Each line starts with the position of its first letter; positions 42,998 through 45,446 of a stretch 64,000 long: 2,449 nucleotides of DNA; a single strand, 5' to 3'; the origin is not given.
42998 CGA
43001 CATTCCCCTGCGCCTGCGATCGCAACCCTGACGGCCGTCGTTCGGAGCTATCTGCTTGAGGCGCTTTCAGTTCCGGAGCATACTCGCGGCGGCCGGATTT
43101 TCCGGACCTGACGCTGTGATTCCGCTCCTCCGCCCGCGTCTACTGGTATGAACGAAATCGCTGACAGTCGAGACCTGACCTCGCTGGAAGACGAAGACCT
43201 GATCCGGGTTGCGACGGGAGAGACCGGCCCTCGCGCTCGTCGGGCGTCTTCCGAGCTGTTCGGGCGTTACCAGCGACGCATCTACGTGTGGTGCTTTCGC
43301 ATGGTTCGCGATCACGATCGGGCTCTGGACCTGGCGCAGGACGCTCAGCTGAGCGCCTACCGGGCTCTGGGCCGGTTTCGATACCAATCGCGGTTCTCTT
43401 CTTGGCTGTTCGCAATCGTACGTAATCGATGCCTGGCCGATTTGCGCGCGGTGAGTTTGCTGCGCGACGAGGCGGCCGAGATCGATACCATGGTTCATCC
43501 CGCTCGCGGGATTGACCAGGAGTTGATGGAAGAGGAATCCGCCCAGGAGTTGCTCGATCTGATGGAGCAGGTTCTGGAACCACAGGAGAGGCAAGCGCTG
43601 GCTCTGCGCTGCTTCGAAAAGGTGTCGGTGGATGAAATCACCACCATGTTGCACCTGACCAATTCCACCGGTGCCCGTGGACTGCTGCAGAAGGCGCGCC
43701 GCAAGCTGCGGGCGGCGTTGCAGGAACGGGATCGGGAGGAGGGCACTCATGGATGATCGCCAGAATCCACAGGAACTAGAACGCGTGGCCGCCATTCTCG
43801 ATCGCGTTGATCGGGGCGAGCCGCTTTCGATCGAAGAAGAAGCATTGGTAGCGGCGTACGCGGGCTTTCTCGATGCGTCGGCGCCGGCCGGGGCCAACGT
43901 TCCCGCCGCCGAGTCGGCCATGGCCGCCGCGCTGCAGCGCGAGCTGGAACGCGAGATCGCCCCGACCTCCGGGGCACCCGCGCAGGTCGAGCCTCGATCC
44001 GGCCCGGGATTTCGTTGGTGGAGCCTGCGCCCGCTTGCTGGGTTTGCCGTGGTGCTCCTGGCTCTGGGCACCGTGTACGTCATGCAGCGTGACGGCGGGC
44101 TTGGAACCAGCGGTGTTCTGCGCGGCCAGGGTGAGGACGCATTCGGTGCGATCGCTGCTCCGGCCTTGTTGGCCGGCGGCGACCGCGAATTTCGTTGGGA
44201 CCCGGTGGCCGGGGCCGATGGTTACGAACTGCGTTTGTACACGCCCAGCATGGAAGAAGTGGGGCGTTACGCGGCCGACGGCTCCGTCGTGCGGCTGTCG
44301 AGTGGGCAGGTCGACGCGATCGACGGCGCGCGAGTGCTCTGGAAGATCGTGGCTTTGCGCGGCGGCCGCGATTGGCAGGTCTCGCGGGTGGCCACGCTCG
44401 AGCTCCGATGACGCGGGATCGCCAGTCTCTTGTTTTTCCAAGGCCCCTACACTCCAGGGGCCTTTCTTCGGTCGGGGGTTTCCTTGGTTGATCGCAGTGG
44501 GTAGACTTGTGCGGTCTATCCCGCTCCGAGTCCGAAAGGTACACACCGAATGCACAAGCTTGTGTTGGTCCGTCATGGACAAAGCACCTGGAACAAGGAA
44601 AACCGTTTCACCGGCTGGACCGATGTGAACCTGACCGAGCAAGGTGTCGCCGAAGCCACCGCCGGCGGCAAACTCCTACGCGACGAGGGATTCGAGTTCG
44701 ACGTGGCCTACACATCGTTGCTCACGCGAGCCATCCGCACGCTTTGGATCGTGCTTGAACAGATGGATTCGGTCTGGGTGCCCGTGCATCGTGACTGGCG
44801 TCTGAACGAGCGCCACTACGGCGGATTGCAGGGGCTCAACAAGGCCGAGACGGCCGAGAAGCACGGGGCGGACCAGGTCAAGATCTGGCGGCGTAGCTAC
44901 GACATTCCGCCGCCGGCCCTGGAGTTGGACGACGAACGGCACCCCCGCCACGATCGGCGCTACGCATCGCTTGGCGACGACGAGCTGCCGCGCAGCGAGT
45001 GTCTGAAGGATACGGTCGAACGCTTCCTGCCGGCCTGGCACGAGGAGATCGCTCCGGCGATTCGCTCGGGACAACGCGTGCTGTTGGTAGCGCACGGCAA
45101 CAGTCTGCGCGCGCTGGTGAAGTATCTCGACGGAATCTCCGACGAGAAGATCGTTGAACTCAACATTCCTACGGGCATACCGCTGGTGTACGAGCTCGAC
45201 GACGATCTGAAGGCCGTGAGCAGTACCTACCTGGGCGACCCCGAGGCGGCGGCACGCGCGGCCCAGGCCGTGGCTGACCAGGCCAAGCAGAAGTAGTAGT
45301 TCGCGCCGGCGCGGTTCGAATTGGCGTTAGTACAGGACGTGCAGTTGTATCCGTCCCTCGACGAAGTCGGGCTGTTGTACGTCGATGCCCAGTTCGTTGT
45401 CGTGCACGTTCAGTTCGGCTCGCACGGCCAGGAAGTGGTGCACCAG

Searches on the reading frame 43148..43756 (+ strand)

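Call 43: search_protein_families(library=pfam, proteins=[window:43148-43756:+], max_evalue=0.001)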
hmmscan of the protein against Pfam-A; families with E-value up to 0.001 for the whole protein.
window:43148-43756:+ (202 aa): 3 families
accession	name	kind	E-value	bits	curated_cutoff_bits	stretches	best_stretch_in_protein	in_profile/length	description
PF04542.20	Sigma70_r2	-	8.1e-14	51.6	24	1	37-101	1-67/71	Sigma-70 region 2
PF04545.22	Sigma70_r4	-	2.7e-05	24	24.1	1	142-189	4-50/50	Sigma-70, region 4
PF08281.18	Sigma70_r4_2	-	0.0003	20.8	25.7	1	141-187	9-54/54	Sigma-70, region 4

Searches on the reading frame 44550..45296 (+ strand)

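Call 43: search_protein_families(library=pfam, proteins=[window:44550-45296:+], max_evalue=0.001)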
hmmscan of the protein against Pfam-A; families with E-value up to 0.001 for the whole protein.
window:44550-45296:+ (248 aa): 1 family
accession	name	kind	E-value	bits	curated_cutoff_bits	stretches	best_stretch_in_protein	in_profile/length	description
PF00300.27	His_Phos_1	-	1.7e-38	132.7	21.7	2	4-125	1-117/194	Histidine phosphatase superfamily (branch 1)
